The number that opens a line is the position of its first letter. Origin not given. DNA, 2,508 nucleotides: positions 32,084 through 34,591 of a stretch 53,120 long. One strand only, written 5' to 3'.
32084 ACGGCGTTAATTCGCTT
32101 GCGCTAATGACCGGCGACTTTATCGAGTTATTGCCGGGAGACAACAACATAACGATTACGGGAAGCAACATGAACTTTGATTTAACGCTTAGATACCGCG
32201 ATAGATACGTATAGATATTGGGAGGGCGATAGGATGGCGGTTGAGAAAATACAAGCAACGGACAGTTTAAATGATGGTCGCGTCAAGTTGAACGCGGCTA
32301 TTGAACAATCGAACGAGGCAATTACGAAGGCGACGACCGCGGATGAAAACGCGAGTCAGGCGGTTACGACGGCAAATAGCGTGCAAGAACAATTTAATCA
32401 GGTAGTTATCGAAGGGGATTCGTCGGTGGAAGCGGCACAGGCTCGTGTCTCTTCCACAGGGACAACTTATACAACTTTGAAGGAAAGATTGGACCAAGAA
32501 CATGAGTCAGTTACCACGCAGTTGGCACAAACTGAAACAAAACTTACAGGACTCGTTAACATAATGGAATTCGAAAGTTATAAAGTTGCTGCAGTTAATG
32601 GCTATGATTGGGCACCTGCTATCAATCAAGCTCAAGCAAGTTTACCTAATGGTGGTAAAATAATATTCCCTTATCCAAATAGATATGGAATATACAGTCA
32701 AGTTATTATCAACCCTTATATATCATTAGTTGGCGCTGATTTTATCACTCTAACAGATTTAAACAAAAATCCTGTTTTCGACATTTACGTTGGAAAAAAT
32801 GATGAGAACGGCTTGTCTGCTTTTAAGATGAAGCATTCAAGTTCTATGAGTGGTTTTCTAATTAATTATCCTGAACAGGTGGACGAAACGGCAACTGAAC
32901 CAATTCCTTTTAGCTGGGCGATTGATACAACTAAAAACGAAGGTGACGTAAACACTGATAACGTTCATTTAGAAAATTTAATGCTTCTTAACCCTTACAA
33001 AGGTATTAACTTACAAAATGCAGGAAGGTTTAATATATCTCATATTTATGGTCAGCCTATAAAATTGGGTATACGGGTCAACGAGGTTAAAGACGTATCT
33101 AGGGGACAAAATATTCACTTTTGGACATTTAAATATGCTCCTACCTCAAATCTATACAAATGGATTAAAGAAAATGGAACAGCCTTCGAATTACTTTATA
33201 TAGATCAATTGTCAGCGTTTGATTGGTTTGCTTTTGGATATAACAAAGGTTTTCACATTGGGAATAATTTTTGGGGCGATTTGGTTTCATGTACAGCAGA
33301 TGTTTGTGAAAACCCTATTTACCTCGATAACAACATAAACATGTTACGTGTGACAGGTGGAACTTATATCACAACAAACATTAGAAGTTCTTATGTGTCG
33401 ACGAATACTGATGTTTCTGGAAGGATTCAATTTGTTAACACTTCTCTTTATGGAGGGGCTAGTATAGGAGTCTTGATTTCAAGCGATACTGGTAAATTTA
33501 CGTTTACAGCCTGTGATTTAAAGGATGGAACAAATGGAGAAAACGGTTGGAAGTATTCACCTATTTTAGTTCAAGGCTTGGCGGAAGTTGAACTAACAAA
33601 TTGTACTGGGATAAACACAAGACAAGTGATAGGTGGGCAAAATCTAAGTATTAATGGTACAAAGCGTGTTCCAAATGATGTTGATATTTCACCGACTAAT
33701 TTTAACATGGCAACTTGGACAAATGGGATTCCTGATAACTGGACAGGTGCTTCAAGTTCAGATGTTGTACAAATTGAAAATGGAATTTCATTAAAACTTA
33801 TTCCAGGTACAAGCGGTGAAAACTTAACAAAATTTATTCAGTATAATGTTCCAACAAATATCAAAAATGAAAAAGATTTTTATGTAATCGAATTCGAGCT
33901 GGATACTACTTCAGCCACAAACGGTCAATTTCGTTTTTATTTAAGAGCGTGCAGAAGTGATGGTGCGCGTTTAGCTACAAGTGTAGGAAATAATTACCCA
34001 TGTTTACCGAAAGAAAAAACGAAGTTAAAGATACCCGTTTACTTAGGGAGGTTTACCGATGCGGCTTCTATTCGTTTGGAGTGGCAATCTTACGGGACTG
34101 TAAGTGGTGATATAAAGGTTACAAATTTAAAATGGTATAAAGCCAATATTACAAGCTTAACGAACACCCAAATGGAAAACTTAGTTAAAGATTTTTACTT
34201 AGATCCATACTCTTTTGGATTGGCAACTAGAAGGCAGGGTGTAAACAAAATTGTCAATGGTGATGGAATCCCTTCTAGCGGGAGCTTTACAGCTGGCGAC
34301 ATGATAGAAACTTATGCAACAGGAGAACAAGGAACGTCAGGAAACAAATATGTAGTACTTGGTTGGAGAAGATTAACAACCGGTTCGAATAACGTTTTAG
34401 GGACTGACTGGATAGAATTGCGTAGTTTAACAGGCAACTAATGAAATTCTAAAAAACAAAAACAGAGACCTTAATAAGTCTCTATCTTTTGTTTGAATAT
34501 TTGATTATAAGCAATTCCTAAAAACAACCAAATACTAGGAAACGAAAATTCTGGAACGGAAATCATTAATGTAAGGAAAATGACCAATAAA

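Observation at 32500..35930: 3.4-kb low-GC cassette inserted between Dit and Tal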

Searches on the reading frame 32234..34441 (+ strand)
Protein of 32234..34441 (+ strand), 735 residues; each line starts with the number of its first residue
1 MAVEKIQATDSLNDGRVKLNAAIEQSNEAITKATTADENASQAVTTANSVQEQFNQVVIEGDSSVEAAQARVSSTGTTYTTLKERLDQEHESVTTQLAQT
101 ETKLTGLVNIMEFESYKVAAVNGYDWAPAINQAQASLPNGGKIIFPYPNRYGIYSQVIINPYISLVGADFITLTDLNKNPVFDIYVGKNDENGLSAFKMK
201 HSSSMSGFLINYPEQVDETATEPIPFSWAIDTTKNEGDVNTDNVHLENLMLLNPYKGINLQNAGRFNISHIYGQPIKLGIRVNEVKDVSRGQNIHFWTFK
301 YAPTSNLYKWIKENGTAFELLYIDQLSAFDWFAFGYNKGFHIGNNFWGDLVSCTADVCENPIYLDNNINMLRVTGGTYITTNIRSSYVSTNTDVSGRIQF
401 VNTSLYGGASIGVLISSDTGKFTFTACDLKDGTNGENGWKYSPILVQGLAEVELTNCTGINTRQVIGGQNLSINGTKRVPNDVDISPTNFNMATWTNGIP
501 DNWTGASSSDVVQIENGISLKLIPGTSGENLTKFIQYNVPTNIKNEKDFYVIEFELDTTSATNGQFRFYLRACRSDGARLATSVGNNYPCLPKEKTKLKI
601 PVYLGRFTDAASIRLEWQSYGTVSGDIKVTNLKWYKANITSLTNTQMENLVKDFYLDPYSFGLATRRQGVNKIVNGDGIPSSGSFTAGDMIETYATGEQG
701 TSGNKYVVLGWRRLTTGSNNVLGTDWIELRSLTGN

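Call 5: search_protein_families(library=pfam, proteins=[window:32234-34441:+], max_evalue=0.01)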
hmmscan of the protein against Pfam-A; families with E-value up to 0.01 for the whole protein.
window:32234-34441:+ (735 aa): 0 families

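Call 6: search_protein_families(library=phrogs, proteins=[window:32234-34441:+], max_evalue=0.001)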
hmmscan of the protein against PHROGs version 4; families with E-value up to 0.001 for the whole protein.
window:32234-34441:+ (735 aa): 8 families
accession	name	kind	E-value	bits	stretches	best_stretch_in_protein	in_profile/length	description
phrog_33325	-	unknown function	7.5e-16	58.4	1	4-93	51-141/847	-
phrog_5793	-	unknown function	9.4e-08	32.2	1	1-32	1-32/581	-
phrog_4577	-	tail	2.7e-07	31.1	1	27-112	20-104/340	tail protein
phrog_19279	-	other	1.7e-06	27.6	1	1-47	1-47/794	phosphodiesterase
phrog_7458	-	tail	3.7e-06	26.5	1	16-174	17-188/732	tail spike protein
phrog_16317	-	unknown function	4.8e-06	27.3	1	12-102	28-123/267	-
phrog_6758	-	unknown function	5e-06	26.6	1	49-112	72-137/526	-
phrog_36697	-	unknown function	2.4e-05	23.8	1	665-730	749-813/817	-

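Call 10: search_dna_similar(query=window:32234-34441:+, collection=phages, mode=protein, max_rows=25)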
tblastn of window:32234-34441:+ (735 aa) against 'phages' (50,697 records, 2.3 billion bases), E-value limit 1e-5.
Records with a match: 17; places in all: 17; records where one place covers at least 80% of the query: 0.
Best place of each record, by identity: <60% 17.
By first word of the organism name: Serratia 8; Bacillus 2; Klebsiella 1; Caldibacillus 1; Pectobacterium 1; Acinetobacter 1; Psychrobacillus 1; Phage 1; Vibrio 1.
By host as written in the record: Serratia marcescens 3; Serratia marcescens wk2050 2; Serratia marcescens D1 2; Bacillus thuringiensis 2; - 1; Caldibacillus debilis GB1 1; Pectobacterium aroidearum strain MO46a 1; Serratia marcescens LVF3 1; and 4 more.
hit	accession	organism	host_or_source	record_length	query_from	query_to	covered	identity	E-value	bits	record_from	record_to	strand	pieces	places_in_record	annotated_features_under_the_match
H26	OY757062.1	Klebsiella phage vB_Ko_K66PH128C1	-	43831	182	735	40%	28.8%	2e-8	120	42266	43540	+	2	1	tail spike protein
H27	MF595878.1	Caldibacillus phage CBP1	Caldibacillus debilis GB1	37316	5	207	28%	35.3%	2e-18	97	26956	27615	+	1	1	none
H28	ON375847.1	Pectobacterium phage vB_ParM-25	Pectobacterium aroidearum strain MO46a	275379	197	378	25%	29.5%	4e-12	76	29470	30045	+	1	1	hypothetical protein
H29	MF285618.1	Serratia phage vB_SmaM_ 2050HW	Serratia marcescens wk2050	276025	197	378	25%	29.5%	4e-12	76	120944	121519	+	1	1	hypothetical protein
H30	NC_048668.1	Serratia phage vB_SmaM_ 2050HW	Serratia marcescens wk2050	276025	197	378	25%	29.5%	4e-12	76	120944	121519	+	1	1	hypothetical protein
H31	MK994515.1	Serratia phage Moabite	Serratia marcescens D1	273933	197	378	25%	29.5%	5e-12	76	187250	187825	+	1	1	tail fiber protein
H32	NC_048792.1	Serratia phage Moabite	Serratia marcescens D1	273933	197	378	25%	29.5%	5e-12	76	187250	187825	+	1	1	tail fiber protein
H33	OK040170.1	Serratia phage BUCT660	Serratia marcescens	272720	197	381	25%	28.9%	2e-11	74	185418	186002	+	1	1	putative exopolysaccharide biosynthesis protein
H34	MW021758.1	Serratia phage vB_SmaM_Yaphecito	Serratia marcescens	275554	197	378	25%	28.8%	3e-11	74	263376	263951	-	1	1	putative tail fiber protein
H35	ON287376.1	Serratia phage vB_SmaM-Kodama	Serratia marcescens LVF3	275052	197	378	25%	28.8%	3e-11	74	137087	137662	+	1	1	amylovoran biosynthesis protein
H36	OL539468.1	Serratia phage vB_SmaM_Haymo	Serratia marcescens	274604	197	378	25%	28.8%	3e-11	73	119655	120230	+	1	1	putative right-handed parallel beta-helix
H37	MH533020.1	Acinetobacter phage ABPH49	Acinetobacter baumannii AB49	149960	238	378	19%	28.4%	4e-9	67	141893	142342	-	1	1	hypothetical protein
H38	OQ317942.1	Bacillus phage 0105phi7-2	Bacillus thuringiensis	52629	8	90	11%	41.2%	5e-8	63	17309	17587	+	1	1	tail side appendage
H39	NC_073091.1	Bacillus phage 0105phi7-2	Bacillus thuringiensis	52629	8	90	11%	41.2%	5e-8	63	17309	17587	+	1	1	tail side appendage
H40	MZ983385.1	Psychrobacillus phage PVJ1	Psychrobacillus sp. GC2J1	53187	679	734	8%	55.4%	8e-9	66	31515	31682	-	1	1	hypothetical protein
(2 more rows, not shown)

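Call 26: find_homologous_proteins(query=window:32234-34441:+)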
Query window:32234-34441:+ (735 aa): 402 proteins with E <= 0.001 among 8000 candidates; the best 120 are listed.
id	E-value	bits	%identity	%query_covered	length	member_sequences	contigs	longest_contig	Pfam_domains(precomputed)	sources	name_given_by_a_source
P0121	0.0e+0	1672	100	100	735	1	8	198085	-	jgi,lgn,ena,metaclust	metaclust:\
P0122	2.0e-254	864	62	83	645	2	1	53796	-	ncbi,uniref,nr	ncbi:hypothetical protein [Priestia megaterium]|uniref:hypothetical protein n=1 Tax=Priestia megater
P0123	2.2e-251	854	54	99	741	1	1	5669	-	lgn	-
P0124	4.9e-209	714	49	93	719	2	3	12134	PF11839.14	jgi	-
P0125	2.7e-132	461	39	83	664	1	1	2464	PF12708.13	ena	-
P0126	7.2e-105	370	36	74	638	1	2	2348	-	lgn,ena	-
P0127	3.8e-84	302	35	71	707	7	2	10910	-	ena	-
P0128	5.7e-62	228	29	94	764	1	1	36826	PF12708.13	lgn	-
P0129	1.2e-48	184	95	14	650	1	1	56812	PF04616.21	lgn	-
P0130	5.3e-47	179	88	15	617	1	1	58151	PF12706.14,PF23023.2,PF00753.34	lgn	-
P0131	2.5e-46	177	99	13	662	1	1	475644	PF13385.14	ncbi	-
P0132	1.6e-45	174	68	20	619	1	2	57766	-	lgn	-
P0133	5.0e-42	162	91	13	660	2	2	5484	-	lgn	-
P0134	5.0e-38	149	32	39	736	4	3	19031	PF12708.13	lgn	-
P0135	1.5e-35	141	56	22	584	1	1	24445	PF12708.13,PF05048.20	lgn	-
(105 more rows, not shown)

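Call 27: find_encoding_contigs(protein=P0121, flank=10000, max_places=8)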
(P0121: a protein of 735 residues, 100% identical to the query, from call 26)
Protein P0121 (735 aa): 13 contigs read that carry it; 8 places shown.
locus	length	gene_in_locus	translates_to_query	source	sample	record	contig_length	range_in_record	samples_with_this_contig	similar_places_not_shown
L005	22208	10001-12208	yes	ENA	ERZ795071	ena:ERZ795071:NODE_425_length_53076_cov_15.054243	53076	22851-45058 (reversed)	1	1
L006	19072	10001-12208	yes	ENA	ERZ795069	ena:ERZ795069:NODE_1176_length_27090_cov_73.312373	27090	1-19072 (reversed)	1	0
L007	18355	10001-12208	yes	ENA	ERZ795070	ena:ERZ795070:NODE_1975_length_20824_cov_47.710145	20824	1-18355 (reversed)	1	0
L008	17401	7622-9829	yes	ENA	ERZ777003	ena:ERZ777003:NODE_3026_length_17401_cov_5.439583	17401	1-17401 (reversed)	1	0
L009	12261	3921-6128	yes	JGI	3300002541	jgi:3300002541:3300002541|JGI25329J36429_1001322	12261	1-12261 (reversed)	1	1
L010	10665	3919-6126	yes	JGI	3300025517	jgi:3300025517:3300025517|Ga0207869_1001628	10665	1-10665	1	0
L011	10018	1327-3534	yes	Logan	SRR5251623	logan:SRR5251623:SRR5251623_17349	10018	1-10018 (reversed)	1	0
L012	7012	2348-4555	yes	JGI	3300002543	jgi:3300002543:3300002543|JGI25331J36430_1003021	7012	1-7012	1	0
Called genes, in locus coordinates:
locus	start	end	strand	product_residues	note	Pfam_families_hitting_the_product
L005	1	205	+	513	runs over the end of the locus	PF05133:SPP1_portal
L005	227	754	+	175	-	-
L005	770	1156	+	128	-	-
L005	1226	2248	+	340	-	PF03864:Phage_cap_E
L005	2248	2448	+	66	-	-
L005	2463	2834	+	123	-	-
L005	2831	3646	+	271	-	-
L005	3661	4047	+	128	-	-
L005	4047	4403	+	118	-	-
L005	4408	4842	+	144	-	-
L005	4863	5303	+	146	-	PF06199:Phage_tail_2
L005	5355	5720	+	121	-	PF12363:Phage_TAC_12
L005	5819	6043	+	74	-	-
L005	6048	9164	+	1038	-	PF10145:PhageMin_Tail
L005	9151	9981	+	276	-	PF05709:Sipho_tail, PF22768:SPP1_Dit (weak)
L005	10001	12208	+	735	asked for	-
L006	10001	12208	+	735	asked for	-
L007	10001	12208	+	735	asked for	-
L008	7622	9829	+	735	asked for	-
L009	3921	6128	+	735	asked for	-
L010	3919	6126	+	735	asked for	-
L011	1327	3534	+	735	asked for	-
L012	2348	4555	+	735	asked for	-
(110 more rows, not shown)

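Call 28: find_encoding_contigs(protein=P0123, flank=6000, max_places=3)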
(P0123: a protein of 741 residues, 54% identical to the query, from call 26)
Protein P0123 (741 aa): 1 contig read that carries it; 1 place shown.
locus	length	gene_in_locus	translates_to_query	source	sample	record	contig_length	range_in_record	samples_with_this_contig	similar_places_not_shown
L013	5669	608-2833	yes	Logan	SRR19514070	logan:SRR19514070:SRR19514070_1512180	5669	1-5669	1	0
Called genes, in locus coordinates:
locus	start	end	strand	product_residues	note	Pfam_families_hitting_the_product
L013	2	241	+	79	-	?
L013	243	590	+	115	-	-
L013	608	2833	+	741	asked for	-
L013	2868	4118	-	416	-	-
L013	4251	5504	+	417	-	PF00150:Cellulase, PF01229:Glyco_hydro_39 (faint), PF11790:Glyco_hydro_cc (weak)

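Call 29: find_encoding_contigs(protein=P0131, flank=10000, max_places=2)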
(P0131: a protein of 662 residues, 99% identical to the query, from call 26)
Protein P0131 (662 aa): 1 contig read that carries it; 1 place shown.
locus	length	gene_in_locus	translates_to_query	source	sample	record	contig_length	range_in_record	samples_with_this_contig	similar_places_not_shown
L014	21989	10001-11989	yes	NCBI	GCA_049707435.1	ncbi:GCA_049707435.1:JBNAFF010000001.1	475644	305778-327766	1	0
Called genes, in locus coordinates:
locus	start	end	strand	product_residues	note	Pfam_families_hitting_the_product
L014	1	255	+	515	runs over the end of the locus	PF05133:SPP1_portal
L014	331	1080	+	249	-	PF06810:Phage_scaffold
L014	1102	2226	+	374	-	PF17236:SU10_MCP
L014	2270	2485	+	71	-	-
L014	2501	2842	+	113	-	-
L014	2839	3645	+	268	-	-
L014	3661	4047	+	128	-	-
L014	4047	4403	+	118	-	-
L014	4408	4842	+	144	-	-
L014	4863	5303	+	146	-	PF06199:Phage_tail_2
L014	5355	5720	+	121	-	PF12363:Phage_TAC_12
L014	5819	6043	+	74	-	-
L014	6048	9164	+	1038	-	PF10145:PhageMin_Tail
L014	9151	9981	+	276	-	PF05709:Sipho_tail (weak), PF22768:SPP1_Dit (weak)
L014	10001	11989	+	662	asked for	PF13385:Laminin_G_3 (weak)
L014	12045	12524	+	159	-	PF00132:Hexapep (faint)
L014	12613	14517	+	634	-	PF26674:Prophage_tail_N2, PF06605:Prophage_tail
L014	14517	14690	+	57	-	-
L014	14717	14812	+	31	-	-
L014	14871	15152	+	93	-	-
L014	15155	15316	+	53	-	-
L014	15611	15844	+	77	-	PF04531:Phage_holin_1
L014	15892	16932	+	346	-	PF01520:Amidase_3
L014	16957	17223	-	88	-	-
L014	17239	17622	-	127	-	-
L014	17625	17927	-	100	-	-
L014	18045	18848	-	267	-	PF18780:HNH_repeat (faint)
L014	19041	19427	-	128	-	-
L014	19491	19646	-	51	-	-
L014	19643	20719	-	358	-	-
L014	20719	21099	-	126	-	PF07410:Phage_Gp111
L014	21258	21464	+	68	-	-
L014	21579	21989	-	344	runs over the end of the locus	PF13102:Phage_int_SAM_5 (weak), PF02899:Phage_int_SAM_1 (faint), PF13495:Phage_int_SAM_4 (weak), PF00589:Phage_integrase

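Call 30: find_encoding_contigs(protein=P0129, flank=10000, max_places=2)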
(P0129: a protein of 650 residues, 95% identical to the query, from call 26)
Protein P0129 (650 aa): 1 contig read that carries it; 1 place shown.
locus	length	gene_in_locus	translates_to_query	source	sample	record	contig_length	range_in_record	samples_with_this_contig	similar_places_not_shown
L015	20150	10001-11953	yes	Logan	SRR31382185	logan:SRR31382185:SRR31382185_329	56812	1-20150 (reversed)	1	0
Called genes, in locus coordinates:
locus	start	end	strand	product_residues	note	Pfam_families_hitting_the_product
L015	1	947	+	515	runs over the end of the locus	PF05133:SPP1_portal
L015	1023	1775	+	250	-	PF06810:Phage_scaffold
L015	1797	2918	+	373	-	PF17236:SU10_MCP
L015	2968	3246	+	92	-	PF11133:Phage_head_fibr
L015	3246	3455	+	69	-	-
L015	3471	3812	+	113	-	-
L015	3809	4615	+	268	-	-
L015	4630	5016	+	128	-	-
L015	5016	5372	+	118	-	-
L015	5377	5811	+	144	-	-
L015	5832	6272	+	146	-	PF06199:Phage_tail_2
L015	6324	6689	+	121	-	PF12363:Phage_TAC_12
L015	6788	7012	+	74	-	-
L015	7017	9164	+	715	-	PF20155:TMP_3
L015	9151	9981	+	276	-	PF05709:Sipho_tail, PF22768:SPP1_Dit (weak)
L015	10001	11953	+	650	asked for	PF04616:Glyco_hydro_43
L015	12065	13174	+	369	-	PF00535:Glycos_transf_2, PF10111:Glyco_tranf_2_2, PF13641:Glyco_tranf_2_3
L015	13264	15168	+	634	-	PF26674:Prophage_tail_N2, PF06605:Prophage_tail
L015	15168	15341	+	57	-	-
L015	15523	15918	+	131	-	PF05105:Phage_holin_4_1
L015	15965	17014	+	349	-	PF01520:Amidase_3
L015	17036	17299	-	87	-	-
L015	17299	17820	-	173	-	PF20038:HTH_59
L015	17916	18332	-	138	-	-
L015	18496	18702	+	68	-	-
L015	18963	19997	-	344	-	PF13102:Phage_int_SAM_5 (weak), PF13495:Phage_int_SAM_4 (weak), PF00589:Phage_integrase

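Call 31: find_encoding_contigs(protein=P0130, flank=10000, max_places=2)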
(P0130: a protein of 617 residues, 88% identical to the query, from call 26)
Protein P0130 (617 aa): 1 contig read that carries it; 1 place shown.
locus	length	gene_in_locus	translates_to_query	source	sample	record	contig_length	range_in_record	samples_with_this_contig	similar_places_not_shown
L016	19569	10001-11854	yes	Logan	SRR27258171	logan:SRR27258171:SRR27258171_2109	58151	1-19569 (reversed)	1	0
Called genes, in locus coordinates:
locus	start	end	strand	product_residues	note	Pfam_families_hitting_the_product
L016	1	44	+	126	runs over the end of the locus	-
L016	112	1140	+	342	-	PF03864:Phage_cap_E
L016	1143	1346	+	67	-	-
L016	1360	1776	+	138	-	-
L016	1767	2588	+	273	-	-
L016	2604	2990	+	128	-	-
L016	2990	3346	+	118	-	-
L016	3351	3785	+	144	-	-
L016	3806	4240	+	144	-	PF06199:Phage_tail_2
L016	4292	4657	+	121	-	PF12363:Phage_TAC_12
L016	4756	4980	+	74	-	-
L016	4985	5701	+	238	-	PF10145:PhageMin_Tail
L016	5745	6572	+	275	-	PF01844:HNH (weak), PF13391:HNH_2 (weak)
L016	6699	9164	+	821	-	PF10145:PhageMin_Tail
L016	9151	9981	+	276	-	PF05709:Sipho_tail (weak), PF22768:SPP1_Dit (weak)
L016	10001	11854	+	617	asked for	PF00753:Lactamase_B, PF23023:Anti-Pycsar_Apyc1, PF12706:Lactamase_B_2 (weak)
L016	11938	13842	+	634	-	PF26674:Prophage_tail_N2, PF06605:Prophage_tail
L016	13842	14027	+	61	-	-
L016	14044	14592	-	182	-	PF11611:DUF4352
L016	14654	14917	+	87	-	-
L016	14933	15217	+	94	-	PF04531:Phage_holin_1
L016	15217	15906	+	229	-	PF01520:Amidase_3, PF05036:SPOR (faint)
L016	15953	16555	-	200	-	PF13814:Replic_Relax (weak)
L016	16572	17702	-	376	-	PF01580:FtsK_SpoIIIE, PF13401:AAA_22 (weak)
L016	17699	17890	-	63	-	-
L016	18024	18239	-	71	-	PF13560:HTH_31 (weak), PF12844:HTH_19 (weak), PF01381:HTH_3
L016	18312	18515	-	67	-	PF01381:HTH_3, PF13443:HTH_26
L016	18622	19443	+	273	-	PF13730:HTH_36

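Call 43: search_solved_structures(query=A2, max_evalue=1)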
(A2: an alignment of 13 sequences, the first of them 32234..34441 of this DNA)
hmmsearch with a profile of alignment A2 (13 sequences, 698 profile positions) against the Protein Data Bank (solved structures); distinct sequences matched with E-value up to 1: 35.
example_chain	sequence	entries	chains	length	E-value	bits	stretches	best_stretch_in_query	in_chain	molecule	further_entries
5m5z_A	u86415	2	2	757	2.2e-15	59.4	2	94-153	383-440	Beta-1,3-glucanase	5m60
7chu_A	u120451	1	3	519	4.3e-14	55.1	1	79-170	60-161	Putative pectin lyase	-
3zpp_A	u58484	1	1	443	8.6e-13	50.8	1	93-248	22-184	CELL WALL SURFACE ANCHOR FAMILY PROTEIN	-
3eqn_A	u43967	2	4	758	2.9e-12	49.1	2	94-154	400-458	Glucan 1,3-beta-glucosidase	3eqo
4mr0_A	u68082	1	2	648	4.9e-12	48.4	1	24-248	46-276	Plasmin and fibronectin-binding protein A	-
5js4_A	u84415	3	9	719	5.4e-10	41.6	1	8-146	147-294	phiAB6 tailspike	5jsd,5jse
5lw3_A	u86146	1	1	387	2.2e-09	39.6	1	95-153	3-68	Poly(beta-D-mannuronate) C5 epimerase 6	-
8xfq_A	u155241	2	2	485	4.8e-09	38.5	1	96-153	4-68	mannuronan 5-epimerase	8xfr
8ja4_A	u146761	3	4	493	5e-09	38.4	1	96-153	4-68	mannuronan 5-epimerase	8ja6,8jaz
2pyg_A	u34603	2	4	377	5.2e-09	38.3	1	95-154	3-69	Poly(beta-D-mannuronate) C5 epimerase 4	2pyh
7c7d_A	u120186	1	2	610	4.1e-08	35.4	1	93-157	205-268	alpha-1,3-glucanase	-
6qz9_A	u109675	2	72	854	1.2e-07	33.8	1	36-157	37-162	Pre-neck appendage protein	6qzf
2vbe_A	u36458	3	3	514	4.2e-07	32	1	91-156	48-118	TAILSPIKE-PROTEIN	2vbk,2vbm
4urr_A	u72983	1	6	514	4.2e-07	32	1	91-156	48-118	BIFUNCTIONAL TAIL PROTEIN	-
7sg7_A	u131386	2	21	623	4.9e-07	31.8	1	91-156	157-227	Gene 14 protein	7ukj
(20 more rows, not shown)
